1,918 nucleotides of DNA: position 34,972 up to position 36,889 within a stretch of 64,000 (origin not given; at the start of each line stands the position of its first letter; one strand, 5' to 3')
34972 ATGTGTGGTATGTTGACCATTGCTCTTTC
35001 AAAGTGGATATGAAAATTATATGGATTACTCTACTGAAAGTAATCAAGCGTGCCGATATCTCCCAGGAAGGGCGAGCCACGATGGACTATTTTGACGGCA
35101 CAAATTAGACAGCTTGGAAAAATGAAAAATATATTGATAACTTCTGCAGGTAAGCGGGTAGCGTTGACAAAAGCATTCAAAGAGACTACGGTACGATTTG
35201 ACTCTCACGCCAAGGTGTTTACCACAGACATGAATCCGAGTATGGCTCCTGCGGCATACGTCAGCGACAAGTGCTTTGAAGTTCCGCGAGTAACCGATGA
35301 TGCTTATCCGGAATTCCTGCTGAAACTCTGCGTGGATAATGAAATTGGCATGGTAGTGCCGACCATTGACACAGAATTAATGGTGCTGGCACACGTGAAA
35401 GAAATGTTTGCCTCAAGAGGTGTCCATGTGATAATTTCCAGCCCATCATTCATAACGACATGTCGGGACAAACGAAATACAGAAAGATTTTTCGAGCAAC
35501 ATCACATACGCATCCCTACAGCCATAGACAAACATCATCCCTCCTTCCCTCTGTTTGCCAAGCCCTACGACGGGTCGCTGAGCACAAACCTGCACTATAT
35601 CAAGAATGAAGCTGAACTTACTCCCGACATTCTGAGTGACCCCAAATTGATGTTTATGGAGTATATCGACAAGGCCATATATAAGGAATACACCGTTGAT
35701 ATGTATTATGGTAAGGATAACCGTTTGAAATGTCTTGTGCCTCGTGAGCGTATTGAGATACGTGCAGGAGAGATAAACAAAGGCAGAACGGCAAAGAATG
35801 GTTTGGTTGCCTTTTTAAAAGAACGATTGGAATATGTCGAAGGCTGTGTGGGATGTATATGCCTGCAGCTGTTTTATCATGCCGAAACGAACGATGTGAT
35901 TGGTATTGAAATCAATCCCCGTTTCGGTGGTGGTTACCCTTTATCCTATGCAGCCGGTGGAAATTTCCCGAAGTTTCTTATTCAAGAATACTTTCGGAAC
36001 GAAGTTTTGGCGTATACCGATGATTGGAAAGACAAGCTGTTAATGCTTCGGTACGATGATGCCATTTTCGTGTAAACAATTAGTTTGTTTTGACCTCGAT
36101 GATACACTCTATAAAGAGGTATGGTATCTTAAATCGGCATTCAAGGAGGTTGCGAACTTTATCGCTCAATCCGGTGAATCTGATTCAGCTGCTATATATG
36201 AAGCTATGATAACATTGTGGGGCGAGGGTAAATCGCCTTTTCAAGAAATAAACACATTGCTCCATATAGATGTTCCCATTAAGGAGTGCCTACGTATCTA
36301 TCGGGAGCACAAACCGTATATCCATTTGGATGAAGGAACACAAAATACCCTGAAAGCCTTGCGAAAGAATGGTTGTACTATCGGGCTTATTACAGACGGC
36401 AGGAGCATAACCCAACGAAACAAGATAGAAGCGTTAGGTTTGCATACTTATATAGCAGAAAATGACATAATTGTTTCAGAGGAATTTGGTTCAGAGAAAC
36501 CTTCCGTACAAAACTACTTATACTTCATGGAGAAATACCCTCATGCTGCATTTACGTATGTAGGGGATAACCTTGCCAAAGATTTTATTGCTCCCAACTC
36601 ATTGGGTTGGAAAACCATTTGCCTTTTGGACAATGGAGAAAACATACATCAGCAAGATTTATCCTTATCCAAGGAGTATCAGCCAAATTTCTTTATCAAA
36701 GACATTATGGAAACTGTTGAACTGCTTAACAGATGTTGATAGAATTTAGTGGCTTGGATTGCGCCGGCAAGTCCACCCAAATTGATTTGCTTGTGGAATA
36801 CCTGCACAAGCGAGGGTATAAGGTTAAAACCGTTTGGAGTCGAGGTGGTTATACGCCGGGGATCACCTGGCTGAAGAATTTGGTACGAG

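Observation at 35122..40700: Six-gene ligase/kinase/nucleotidyltransferase cassette in the capsule locus: candidate new glycan-modification pathway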

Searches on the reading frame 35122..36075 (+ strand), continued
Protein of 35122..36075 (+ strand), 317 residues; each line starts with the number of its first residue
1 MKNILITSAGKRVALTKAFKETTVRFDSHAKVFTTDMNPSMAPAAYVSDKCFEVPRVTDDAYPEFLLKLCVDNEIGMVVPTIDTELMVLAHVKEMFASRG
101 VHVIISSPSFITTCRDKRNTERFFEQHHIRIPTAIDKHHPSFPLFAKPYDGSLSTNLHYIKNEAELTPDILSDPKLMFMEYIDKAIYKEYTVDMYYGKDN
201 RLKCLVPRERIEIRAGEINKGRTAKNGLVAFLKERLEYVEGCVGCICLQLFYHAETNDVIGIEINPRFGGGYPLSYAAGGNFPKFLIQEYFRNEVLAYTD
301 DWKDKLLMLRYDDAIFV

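Call 83: list_cluster_members(proteins=[P0522, P0474, P0453, P0396, P0463, P0392, P0428, P0380, P0381, P0384])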
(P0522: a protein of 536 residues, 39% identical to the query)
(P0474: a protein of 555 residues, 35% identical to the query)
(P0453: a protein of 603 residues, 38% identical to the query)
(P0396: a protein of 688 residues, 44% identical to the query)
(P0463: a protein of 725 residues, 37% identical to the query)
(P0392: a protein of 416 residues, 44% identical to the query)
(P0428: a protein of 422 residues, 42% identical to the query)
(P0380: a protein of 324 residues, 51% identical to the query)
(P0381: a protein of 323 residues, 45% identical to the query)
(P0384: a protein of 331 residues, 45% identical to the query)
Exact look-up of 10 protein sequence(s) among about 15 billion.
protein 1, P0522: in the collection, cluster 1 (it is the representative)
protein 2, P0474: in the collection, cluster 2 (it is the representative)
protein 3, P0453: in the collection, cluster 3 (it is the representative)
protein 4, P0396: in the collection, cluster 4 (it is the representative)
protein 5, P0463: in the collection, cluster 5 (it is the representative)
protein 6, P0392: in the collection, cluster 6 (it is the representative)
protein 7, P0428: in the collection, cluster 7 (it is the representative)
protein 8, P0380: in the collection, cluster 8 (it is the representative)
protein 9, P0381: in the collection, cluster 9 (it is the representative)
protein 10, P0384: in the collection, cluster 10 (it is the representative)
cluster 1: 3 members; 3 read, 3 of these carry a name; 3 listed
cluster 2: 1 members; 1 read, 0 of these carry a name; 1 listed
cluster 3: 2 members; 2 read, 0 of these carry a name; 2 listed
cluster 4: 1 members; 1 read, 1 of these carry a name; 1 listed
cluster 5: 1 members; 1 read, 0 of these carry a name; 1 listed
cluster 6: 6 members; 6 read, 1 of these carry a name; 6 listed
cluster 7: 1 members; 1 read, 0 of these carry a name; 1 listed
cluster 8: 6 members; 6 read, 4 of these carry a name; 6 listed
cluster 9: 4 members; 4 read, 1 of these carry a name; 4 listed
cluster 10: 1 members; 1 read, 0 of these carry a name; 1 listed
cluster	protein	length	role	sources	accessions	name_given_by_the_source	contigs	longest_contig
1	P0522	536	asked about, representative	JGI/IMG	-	carbamoyl-phosphate synthase large subunit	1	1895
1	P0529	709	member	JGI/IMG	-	carbamoyl-phosphate synthase large subunit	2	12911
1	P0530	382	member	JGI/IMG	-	carbamoyl-phosphate synthase large subunit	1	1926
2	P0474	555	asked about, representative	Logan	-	-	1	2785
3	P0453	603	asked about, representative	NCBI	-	-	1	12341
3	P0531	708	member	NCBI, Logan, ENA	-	-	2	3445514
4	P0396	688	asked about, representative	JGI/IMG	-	hypothetical protein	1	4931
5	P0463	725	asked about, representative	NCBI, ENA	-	-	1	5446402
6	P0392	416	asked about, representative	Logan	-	-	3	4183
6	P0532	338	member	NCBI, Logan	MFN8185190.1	MAG: ATP-grasp domain-containing protein [Candidatus Nanopelagicales bacterium]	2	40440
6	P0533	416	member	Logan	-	-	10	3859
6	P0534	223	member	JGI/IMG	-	-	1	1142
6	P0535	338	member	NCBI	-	-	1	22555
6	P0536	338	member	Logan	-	-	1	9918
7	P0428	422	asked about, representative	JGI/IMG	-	-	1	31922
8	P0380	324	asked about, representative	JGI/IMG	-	carbamoyl-phosphate synthase large subunit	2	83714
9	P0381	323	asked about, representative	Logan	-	-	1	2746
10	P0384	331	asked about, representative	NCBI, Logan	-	-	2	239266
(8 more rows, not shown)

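Call 86: search_protein_families(library=padloc, proteins=[window:35122-36075:+], max_evalue=0.01)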
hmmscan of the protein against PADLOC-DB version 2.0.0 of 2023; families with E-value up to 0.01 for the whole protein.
window:35122-36075:+ (317 aa): 0 families

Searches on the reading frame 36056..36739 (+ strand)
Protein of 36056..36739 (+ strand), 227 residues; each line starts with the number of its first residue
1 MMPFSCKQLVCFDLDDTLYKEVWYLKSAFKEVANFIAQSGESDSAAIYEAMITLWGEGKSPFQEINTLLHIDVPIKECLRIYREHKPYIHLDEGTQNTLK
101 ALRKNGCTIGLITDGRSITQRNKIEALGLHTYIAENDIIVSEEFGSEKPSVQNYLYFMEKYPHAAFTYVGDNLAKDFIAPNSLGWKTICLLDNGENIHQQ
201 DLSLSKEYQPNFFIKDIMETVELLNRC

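Call 3: search_protein_families(library=pfam, proteins=[window:36056-36739:+], max_evalue=0.01)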
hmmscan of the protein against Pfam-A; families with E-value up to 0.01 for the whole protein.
window:36056-36739:+ (227 aa): 4 families
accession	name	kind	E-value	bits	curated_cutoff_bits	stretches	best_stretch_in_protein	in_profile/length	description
PF13419.12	HAD_2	-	8.5e-16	59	23.8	1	11-188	2-176/178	Haloacid dehalogenase-like hydrolase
PF00702.32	Hydrolase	-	3.6e-14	54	26.4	1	9-180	3-187/191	haloacid dehalogenase-like hydrolase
PF13242.12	Hydrolase_like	-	0.001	19.4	22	1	148-219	4-74/75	HAD-hyrolase-like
PF08282.18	Hydrolase_3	-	0.0075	16.5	20.9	0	91-136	16-62/255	haloacid dehalogenase-like hydrolase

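Call 4: search_protein_families(library=ncbifam, proteins=[window:36056-36739:+], max_evalue=0.01)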
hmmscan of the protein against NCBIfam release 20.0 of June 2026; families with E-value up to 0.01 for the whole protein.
window:36056-36739:+ (227 aa): 18 families
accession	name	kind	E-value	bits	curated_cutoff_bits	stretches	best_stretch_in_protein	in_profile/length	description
TIGR02253.1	CTE7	subfamily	8.6e-26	91.1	169.75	1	10-220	5-220/221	TIGR02253 family HAD-type hydrolase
NF053830.1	RUBPPhHalo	equivalog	6.3e-15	55.4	330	1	91-223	104-233/234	ribulose-1,5-bisphosphate 5-phosphatase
TIGR02254.1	YjjG_YfnB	equivalog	1.5e-12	47.5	159.9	1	89-203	96-208/223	YjjG family noncanonical pyrimidine nucleotidase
TIGR02252.1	DREG-2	subfamily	3.1e-12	46.7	155.2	1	75-188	91-202/203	HAD hydrolase, REG-2-like, family IA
TIGR01549.1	HAD-SF-IA-v1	subfamily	3.6e-10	40.4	23.3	1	103-184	73-149/149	HAD-IA family hydrolase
NF006976.0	PRK09449.1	equivalog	2.1e-09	37.3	183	1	93-223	98-221/225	pyrimidine 5'-nucleotidase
NF009695.0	PRK13222.1-2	equivalog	2.1e-08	33.9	225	1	90-225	94-223/226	phosphoglycolate phosphatase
TIGR01993.1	Pyr-5-nucltdase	equivalog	2.9e-08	33.7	142.9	1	10-189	3-182/183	pyrimidine 5'-nucleotidase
NF052576.1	PymNtasePynAStpc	equivalog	2.1e-06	27.5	350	1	93-194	102-204/229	pyrimidine 5'-nucleotidase PynA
TIGR01488.1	HAD-SF-IB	subfamily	3e-06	27.3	45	1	9-140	1-122/177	HAD-IB family phosphatase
NF009804.0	PRK13288.1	equivalog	1.8e-05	24.3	218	1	10-225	6-211/215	pyrophosphatase PpaX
TIGR01662.1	HAD-SF-IIIA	subfamily_domain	2.3e-05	24.5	44.6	1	91-188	26-136/141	HAD-IIIA family hydrolase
TIGR01449.2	PGP_bact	equivalog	6.1e-05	22.7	180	1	90-197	85-190/213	phosphoglycolate phosphatase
NF008018.0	PRK10748.1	equivalog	0.0005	19.3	225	0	84-198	107-215/238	5-amino-6-(5-phospho-D-ribitylamino)uracil phosphatase YigB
TIGR01681.1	HAD-SF-IIIC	subfamily_domain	0.00057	20.7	35.75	0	10-149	3-88/132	HAD-IIIC family phosphatase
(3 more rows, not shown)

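Call 86: search_protein_families(library=padloc, proteins=[window:36056-36739:+], max_evalue=0.01)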
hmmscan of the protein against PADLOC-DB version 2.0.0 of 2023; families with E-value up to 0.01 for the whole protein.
window:36056-36739:+ (227 aa): 0 families
